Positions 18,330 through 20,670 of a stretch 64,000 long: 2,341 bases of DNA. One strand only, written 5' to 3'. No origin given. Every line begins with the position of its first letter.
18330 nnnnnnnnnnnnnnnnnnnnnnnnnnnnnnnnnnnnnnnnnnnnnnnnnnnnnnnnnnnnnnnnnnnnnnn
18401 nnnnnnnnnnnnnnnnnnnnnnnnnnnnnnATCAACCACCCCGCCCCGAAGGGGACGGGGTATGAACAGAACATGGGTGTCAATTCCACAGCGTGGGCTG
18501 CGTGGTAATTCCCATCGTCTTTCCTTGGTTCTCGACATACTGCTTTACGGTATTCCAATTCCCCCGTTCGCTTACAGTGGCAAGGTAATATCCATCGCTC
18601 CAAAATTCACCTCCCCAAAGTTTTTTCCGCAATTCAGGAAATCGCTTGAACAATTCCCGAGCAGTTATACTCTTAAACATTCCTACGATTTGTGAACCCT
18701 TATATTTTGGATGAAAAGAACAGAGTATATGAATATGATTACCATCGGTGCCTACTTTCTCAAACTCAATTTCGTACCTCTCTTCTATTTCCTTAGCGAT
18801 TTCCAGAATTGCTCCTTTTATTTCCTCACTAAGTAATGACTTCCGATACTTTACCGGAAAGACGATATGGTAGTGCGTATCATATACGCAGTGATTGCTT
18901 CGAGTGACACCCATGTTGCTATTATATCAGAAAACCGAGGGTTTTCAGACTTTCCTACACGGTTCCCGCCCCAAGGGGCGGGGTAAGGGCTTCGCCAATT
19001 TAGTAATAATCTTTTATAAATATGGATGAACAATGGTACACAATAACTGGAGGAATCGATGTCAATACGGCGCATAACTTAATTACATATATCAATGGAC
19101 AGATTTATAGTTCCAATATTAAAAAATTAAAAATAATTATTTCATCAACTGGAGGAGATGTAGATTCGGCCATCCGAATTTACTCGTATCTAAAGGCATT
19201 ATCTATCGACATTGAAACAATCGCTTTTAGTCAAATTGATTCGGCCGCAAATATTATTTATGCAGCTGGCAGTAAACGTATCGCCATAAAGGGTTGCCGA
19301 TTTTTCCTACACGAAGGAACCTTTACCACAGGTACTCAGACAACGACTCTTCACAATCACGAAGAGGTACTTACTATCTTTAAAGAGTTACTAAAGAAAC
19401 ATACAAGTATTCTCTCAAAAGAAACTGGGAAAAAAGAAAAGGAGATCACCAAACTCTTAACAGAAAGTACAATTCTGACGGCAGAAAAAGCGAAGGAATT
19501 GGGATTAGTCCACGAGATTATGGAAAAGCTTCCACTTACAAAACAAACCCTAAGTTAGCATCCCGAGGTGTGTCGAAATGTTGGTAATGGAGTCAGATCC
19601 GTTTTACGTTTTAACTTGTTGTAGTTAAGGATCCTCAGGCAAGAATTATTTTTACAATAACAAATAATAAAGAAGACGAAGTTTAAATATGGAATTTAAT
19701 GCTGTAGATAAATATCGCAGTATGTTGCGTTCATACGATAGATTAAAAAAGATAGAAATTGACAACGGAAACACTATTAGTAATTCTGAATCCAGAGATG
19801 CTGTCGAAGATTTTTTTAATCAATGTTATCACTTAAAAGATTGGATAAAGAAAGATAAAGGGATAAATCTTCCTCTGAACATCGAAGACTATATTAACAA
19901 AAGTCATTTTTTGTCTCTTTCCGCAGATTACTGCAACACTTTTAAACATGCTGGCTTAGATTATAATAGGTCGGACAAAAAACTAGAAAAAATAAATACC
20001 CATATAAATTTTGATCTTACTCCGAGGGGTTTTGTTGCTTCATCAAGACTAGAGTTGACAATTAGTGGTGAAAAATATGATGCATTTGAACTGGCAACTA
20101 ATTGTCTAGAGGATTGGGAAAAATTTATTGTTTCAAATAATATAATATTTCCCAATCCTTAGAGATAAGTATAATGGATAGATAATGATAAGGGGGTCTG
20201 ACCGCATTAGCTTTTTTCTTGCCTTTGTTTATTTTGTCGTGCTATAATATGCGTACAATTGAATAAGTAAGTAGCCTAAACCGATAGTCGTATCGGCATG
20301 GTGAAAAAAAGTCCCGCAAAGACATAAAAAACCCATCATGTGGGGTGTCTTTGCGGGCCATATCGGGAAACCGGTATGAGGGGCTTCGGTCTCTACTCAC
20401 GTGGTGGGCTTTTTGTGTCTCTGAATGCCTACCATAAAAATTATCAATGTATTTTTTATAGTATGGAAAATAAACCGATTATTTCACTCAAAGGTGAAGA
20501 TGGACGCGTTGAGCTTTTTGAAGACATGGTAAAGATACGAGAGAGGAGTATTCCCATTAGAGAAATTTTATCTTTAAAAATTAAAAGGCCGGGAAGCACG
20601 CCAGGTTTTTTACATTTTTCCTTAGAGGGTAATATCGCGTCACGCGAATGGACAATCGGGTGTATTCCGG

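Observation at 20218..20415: Stand-alone structured RNA candidate with pseudoknot and GNRA and UUCG tetraloops, delimited by its own promoter and terminator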

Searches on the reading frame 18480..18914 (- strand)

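Call 34: search_protein_families(library=pfam, proteins=[window:18480-18914:-], max_evalue=0.01)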
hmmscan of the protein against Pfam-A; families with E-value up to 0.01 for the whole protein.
window:18480-18914:- (144 aa): 1 family
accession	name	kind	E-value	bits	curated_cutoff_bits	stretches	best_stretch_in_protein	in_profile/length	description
PF01797.21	Y1_Tnp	-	1.5e-37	128.8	23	1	9-130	1-121/121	Transposase IS200 like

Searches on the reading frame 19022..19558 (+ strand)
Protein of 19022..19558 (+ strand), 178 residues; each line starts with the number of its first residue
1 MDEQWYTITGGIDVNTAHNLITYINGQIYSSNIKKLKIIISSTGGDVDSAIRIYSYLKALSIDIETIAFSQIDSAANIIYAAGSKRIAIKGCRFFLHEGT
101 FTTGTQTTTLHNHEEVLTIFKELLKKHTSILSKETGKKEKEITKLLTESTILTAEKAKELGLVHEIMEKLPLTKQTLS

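Call 34: search_protein_families(library=pfam, proteins=[window:19022-19558:+], max_evalue=0.01)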
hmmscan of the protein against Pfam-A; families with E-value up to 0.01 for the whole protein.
window:19022-19558:+ (178 aa): 1 family
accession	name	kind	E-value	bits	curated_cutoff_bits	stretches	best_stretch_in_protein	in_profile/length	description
PF00574.28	CLP_protease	-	7.3e-24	85.1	20.2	1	7-169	20-181/182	Clp protease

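Call 62: search_protein_families(library=phrogs, proteins=[window:19022-19558:+], max_evalue=0.001)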
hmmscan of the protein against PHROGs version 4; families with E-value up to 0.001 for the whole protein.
window:19022-19558:+ (178 aa): 10 families
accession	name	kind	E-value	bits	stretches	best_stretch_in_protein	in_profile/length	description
phrog_94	-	head and packaging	1.3e-20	75.4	1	27-169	111-252/622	head maturation protease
phrog_33547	-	unknown function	4.2e-14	53.3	1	19-165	16-157/357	-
phrog_1684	-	head and packaging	7.3e-14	52.9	1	25-168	64-204/284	head maturation protease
phrog_133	-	head and packaging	2.7e-12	47.1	1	16-172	34-184/668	head maturation protease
phrog_2976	-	head and packaging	9.3e-12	46.3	1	33-169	51-184/394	head maturation protease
phrog_3348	-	unknown function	1.1e-09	39.1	1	32-168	66-199/386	-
phrog_53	-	head and packaging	1.4e-07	32.1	0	128-168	241-280/583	head maturation protease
phrog_5410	-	other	9.8e-07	29.3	1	36-126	58-149/323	ATP-dependent protease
phrog_11747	-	unknown function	0.00011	22.4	1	19-84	51-114/290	-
phrog_23753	-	head and packaging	0.00034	21.3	1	11-166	23-171/298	head maturation protease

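Call 63: search_protein_families(library=padloc, proteins=[window:19022-19558:+], max_evalue=0.001)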
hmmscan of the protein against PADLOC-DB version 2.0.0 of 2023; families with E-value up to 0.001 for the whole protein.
window:19022-19558:+ (178 aa): 0 families

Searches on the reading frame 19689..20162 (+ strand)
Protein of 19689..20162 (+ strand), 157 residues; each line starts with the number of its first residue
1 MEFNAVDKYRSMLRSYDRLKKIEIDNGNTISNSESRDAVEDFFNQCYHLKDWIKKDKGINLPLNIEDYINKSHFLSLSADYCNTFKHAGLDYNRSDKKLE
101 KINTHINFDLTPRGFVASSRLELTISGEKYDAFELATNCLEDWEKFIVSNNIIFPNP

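Call 29: search_protein_families(library=pfam, alignment_id=A1, max_evalue=0.001)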
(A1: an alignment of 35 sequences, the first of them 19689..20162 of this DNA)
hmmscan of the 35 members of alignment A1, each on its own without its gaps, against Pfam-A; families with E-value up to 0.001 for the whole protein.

A. member 1, window:19689-20162:+ (157 aa): 0 families

B. families by the number of members that match (of 35 scanned): 24 families
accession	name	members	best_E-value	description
PF00239.26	Resolvase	3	1.2e-22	Resolvase, N terminal domain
PF07508.19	Recombinase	3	3.7e-17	Recombinase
PF13408.12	Zn_ribbon_recom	3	6.2e-08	Recombinase zinc beta ribbon domain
PF13175.12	AAA_15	1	7.3e-37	AAA ATPase domain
PF11074.14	DUF2779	1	6.7e-35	Domain of unknown function(DUF2779)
PF11398.14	DUF2813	1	4.1e-28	Protein of unknown function (DUF2813)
PF01551.29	Peptidase_M23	1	2.8e-18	Peptidase family M23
PF13304.12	AAA_21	1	1.1e-17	AAA domain, putative AbiEii toxin, Type IV TA system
PF16677.11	GP3_package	1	2.2e-15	DNA-packaging protein gp3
PF20469.4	OLD-like_TOPRIM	1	9.4e-15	Overcoming lysogenization defect protein-like, TOPRIM domain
PF13476.12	AAA_23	1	1.7e-13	AAA domain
PF13307.12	Helicase_C_2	1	1.1e-12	Helicase C-terminal domain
PF04851.21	ResIII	1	6.2e-12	Type III restriction enzyme, res subunit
PF00270.35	DEAD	1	6.1e-11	DEAD/DEAH box helicase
PF13411.12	MerR_1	1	4.2e-10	MerR HTH family regulatory protein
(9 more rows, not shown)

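Call 35: search_protein_families(library=pfam, proteins=[window:19689-20162:+], max_evalue=0.01)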
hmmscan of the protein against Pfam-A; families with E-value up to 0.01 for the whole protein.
window:19689-20162:+ (157 aa): 0 families

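Call 62: search_protein_families(library=phrogs, proteins=[window:19689-20162:+], max_evalue=0.001)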
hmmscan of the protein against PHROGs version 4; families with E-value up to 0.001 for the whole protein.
window:19689-20162:+ (157 aa): 0 families

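Call 63: search_protein_families(library=padloc, proteins=[window:19689-20162:+], max_evalue=0.001)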
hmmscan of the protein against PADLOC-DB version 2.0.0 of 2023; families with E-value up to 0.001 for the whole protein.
window:19689-20162:+ (157 aa): 0 families

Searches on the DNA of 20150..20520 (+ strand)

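Call 65: search_dna_similar(query=window:20254-20418:+, collection=phages, mode=distant, max_evalue=0.001)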
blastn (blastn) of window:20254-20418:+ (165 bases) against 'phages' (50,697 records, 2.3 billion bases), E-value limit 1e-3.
No match.

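Call 66: search_dna_similar(query=window:20254-20418:+, collection=plasmids, mode=distant, max_evalue=0.001)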
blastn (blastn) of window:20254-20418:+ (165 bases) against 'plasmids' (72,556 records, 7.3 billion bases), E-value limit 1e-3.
No match.

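Call 67: build_rna_model(alignment_id=A3, structure=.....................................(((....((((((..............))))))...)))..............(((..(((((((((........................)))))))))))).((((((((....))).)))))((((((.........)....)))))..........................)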
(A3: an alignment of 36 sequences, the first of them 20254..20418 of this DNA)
Model R1 built from alignment A3 (36 sequences, 213 columns); structure: as given.
model positions 160; base pairs 34; branch points 3; effective number of sequences 8.23; information 0.59 bits per position. Calibrated on 0.2 Mb of random sequence (short: E-values are rough).
structure used (alignment columns):
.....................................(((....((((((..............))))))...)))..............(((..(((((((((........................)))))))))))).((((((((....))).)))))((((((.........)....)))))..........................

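Call 68: search_with_rna_model(model_id=R1, sources=[window, L002, L010, L013, L017, L018, L025, L026, L028, L030, L031, L033, L034, L038, L039, L045, L050, L056, L057, L059, L060, L062, L066, L069, L076, L078, L081, L082, L085, L089, L096, L097, L100, L101, L103, L104, L106, L111, L114, L130, L153, L186, L204, L158, L182, L188, L215, L200, L156, L237, L196, L194, L142], max_evalue=0.01, make_alignment=true)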
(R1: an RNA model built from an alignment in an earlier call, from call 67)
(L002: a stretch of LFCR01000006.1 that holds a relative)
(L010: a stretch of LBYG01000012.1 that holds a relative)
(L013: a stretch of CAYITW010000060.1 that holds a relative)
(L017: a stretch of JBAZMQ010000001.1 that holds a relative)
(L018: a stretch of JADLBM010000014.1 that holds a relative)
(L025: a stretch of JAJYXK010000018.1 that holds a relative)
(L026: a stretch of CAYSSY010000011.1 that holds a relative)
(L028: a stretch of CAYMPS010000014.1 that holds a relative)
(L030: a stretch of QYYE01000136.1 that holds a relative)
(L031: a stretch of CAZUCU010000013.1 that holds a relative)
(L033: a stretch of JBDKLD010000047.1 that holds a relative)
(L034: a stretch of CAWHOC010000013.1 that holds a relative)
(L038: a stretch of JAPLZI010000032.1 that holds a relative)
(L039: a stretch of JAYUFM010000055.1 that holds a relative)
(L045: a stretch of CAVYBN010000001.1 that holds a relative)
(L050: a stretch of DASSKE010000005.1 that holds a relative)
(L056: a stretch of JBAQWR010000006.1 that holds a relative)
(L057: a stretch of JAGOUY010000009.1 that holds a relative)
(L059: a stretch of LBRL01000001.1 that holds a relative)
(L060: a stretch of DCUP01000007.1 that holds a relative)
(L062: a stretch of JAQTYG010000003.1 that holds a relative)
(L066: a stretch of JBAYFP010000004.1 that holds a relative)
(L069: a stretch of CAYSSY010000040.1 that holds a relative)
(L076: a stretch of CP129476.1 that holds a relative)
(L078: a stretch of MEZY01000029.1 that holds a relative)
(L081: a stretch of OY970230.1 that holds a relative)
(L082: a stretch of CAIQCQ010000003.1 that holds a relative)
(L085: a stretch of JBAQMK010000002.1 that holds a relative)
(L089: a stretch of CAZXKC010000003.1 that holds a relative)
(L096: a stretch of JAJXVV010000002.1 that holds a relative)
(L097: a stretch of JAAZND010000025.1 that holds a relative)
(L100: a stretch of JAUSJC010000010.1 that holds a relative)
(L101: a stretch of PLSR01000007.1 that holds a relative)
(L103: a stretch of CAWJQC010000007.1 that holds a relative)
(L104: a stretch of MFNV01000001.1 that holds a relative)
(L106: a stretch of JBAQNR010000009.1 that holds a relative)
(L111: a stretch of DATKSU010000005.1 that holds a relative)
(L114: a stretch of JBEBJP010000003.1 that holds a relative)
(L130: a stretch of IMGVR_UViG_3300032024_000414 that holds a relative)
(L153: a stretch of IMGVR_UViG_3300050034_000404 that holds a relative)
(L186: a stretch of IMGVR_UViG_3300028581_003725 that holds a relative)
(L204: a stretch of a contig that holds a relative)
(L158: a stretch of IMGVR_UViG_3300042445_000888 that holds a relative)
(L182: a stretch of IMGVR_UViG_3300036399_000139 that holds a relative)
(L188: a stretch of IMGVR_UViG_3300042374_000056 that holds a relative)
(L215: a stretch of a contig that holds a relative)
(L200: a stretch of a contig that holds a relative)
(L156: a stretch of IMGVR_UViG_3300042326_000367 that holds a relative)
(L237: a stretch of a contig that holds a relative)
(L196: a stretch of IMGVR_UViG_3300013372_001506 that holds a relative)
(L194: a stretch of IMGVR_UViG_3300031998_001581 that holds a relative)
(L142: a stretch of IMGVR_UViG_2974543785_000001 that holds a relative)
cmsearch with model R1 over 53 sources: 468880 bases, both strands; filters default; matches with E-value up to 0.01: 52.
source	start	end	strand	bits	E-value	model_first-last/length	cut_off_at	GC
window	20249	20418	+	134.9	7.5e-35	1-160/160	no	0.47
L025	1044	1199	+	131.3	7.4e-34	1-160/160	no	0.44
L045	3769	3938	+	129.9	1.8e-33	1-160/160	no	0.44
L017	2340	2502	-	129.1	3e-33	1-160/160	no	0.47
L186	4977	5144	+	127.8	6.8e-33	1-160/160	no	0.43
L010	6611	6766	+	125.2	3.8e-32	1-160/160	no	0.5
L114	3469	3627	-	122.2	2.5e-31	1-160/160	no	0.44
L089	4526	4688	+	121.6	3.7e-31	1-160/160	no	0.52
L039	1758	1918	-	118.2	3.3e-30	1-160/160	no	0.44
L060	3802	3960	+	116.4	1.1e-29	1-160/160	no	0.43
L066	323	492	-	115.4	2.1e-29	1-160/160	no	0.42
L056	772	930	-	115.4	2.1e-29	1-160/160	no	0.52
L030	2311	2465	-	114.9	2.9e-29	1-160/160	no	0.48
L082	5820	5985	+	114.8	3e-29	1-160/160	no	0.45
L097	5453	5603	+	113.6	6.4e-29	1-160/160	no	0.49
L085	2989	3153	+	111.6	2.3e-28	1-160/160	no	0.42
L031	3752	3912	-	107.1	4.2e-27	1-160/160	no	0.41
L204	5209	5369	-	104.9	1.7e-26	1-160/160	no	0.41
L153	8382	8539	+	103.9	3.3e-26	1-160/160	no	0.48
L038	644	808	+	102.8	6.6e-26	1-160/160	no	0.5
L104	6945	7099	-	100.2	3.5e-25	1-160/160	no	0.51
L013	2360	2510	+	99.9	4.2e-25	1-160/160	no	0.45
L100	823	987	+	99.9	4.3e-25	1-160/160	no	0.5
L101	2566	2741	-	99.1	6.9e-25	1-160/160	no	0.52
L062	4618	4784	-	97.7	1.7e-24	1-160/160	no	0.52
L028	779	943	+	95.6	6.7e-24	1-160/160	no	0.6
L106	6663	6830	-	91.4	9.7e-23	1-160/160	no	0.48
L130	5495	5679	-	91.4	1e-22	1-160/160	no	0.52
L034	5227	5381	-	88.7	5.6e-22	1-160/160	no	0.46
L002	3979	4125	+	88.6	6e-22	1-160/160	no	0.54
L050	2566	2720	+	88.4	6.7e-22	1-160/160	no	0.48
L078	882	1039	+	87.4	1.3e-21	1-160/160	no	0.47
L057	5426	5596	-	85.4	4.6e-21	1-160/160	no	0.49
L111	1362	1524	-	84.6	7.9e-21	1-160/160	no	0.53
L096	612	782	+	76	2e-18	1-160/160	no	0.56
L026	2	144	+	70.6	6.5e-17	21-160/160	no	0.45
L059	7829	7995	+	64.7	2.8e-15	1-160/160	no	0.44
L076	83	260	-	59.3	9.2e-14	1-160/160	no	0.59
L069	1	80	-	47.2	2.1e-10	1-74/160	3'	0.32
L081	1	58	-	41.4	9e-09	1-59/160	3'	0.48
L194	1016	1142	+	33.3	1.6e-06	1-160/160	no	0.34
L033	3209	3297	+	31.9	4e-06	1-73/160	3'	0.45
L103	7904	8000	+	31.2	6e-06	1-82/160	3'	0.43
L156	2573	2730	-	27.9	5.2e-05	1-160/160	no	0.52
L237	2145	2302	-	27.9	5.2e-05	1-160/160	no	0.52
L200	452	609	+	27.5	6.5e-05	1-160/160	no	0.51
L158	2335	2488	+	25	0.00032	1-160/160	no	0.5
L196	12081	12238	-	24.2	0.00055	1-160/160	no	0.52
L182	6353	6505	+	21.3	0.0036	1-160/160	no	0.5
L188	611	763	-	21.3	0.0036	1-160/160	no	0.5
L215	1622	1774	+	21.3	0.0036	1-160/160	no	0.5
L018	4761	4898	+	20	0.0082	1-160/160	no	0.54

Alignment A6: 52 matches aligned to the model, 273 columns, each read 5' to 3' on its own strand. Consensus structure (alignment columns), stored with it:
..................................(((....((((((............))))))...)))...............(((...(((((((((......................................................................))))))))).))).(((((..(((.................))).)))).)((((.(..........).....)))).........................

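Call 71: search_with_rna_model(model_id=R1, sources=[window, L002, L010, L013, L017, L025, L028, L030, L031, L034, L038, L039, L045, L050, L056, L057, L059, L060, L062, L066, L076, L078, L082, L085, L089, L096, L097, L100, L101, L104, L106, L111, L114, L130, L153, L186], max_evalue=1e-10, make_alignment=true)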
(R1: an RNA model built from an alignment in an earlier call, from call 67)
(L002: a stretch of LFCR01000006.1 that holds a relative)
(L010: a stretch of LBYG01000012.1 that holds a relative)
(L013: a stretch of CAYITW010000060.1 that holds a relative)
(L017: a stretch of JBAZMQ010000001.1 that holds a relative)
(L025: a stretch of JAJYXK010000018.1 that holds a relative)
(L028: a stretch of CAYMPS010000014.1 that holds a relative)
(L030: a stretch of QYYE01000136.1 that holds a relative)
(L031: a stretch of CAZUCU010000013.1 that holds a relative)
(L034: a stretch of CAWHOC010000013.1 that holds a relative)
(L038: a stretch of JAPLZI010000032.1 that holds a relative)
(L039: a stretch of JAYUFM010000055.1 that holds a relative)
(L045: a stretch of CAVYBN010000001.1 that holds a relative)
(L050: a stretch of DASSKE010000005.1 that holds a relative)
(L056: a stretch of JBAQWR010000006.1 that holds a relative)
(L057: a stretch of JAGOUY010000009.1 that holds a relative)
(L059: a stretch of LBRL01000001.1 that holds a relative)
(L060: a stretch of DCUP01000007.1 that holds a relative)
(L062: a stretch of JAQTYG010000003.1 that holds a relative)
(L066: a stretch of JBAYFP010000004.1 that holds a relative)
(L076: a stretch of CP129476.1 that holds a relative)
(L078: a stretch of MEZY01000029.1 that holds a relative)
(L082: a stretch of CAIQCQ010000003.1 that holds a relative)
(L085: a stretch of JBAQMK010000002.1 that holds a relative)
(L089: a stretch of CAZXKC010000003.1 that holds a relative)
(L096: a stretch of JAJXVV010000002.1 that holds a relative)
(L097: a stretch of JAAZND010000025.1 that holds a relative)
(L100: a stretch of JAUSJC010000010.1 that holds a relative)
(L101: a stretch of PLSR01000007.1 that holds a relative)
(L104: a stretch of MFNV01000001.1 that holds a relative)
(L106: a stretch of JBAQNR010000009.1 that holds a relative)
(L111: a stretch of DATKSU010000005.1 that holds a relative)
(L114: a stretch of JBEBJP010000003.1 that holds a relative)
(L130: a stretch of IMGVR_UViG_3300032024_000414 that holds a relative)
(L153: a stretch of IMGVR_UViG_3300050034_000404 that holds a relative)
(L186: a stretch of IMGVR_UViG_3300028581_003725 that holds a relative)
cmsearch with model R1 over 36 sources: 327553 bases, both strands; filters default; matches with E-value up to 1e-10: 36.
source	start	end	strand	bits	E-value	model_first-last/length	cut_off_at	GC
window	20249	20418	+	134.9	5.2e-35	1-160/160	no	0.47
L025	1044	1199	+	131.3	5.2e-34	1-160/160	no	0.44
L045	3769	3938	+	129.9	1.3e-33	1-160/160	no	0.44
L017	2340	2502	-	129.1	2.1e-33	1-160/160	no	0.47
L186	4977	5144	+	127.8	4.8e-33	1-160/160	no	0.43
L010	6611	6766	+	125.2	2.7e-32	1-160/160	no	0.5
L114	3469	3627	-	122.2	1.8e-31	1-160/160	no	0.44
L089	4526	4688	+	121.6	2.6e-31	1-160/160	no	0.52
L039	1758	1918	-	118.2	2.3e-30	1-160/160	no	0.44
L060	3802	3960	+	116.4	7.4e-30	1-160/160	no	0.43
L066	323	492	-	115.4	1.5e-29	1-160/160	no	0.42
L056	772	930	-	115.4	1.5e-29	1-160/160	no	0.52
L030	2311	2465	-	114.9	2e-29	1-160/160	no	0.48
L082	5820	5985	+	114.8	2.1e-29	1-160/160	no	0.45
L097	5453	5603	+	113.6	4.4e-29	1-160/160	no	0.49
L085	2989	3153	+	111.6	1.6e-28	1-160/160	no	0.42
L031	3752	3912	-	107.1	2.9e-27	1-160/160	no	0.41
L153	8382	8539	+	103.9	2.3e-26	1-160/160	no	0.48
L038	644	808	+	102.8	4.6e-26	1-160/160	no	0.5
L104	6945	7099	-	100.2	2.4e-25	1-160/160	no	0.51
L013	2360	2510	+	99.9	2.9e-25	1-160/160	no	0.45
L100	823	987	+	99.9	3e-25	1-160/160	no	0.5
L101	2566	2741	-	99.1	4.8e-25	1-160/160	no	0.52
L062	4618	4784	-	97.7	1.2e-24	1-160/160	no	0.52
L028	779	943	+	95.6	4.7e-24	1-160/160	no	0.6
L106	6663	6830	-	91.4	6.8e-23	1-160/160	no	0.48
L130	5495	5679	-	91.4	7e-23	1-160/160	no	0.52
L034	5227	5381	-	88.7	3.9e-22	1-160/160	no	0.46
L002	3979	4125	+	88.6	4.2e-22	1-160/160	no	0.54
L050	2566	2720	+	88.4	4.7e-22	1-160/160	no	0.48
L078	882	1039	+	87.4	9.4e-22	1-160/160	no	0.47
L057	5426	5596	-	85.4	3.2e-21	1-160/160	no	0.49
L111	1362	1524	-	84.6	5.6e-21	1-160/160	no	0.53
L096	612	782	+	76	1.4e-18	1-160/160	no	0.56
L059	7829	7995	+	64.7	2e-15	1-160/160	no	0.44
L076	83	260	-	59.3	6.4e-14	1-160/160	no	0.59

Alignment A7: 36 matches aligned to the model, 224 columns, each read 5' to 3' on its own strand. Consensus structure (alignment columns), stored with it:
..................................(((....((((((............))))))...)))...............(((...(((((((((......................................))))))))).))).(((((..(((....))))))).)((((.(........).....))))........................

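Call 77: search_rna_families(source=window, start=20150, end=20520, threshold=evalue, max_evalue=5)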
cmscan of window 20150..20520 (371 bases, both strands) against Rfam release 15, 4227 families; matches with E-value up to 5: 4.
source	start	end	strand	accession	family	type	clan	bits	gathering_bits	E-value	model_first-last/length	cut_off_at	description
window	20273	20394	+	RF03000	LOOT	Gene; sRNA;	-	77.9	46.4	3.4e-15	1-121/121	no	LOOT RNA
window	20150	20205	-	RF00657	mir-184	Gene; miRNA;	-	15.1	54.1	1.2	1-58/86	3'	mir-184 microRNA precursor family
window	20464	20490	-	RF01952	SOX2OT_exon2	Gene; lncRNA;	-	14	45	0.77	43-69/69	no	SOX2 overlapping transcript exon 2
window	20150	20257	+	RF02479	GlsR13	Gene; snRNA; snoRNA; CD-box;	-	12.7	100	2.9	1-100/100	no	Small nucleolar RNA GlsR13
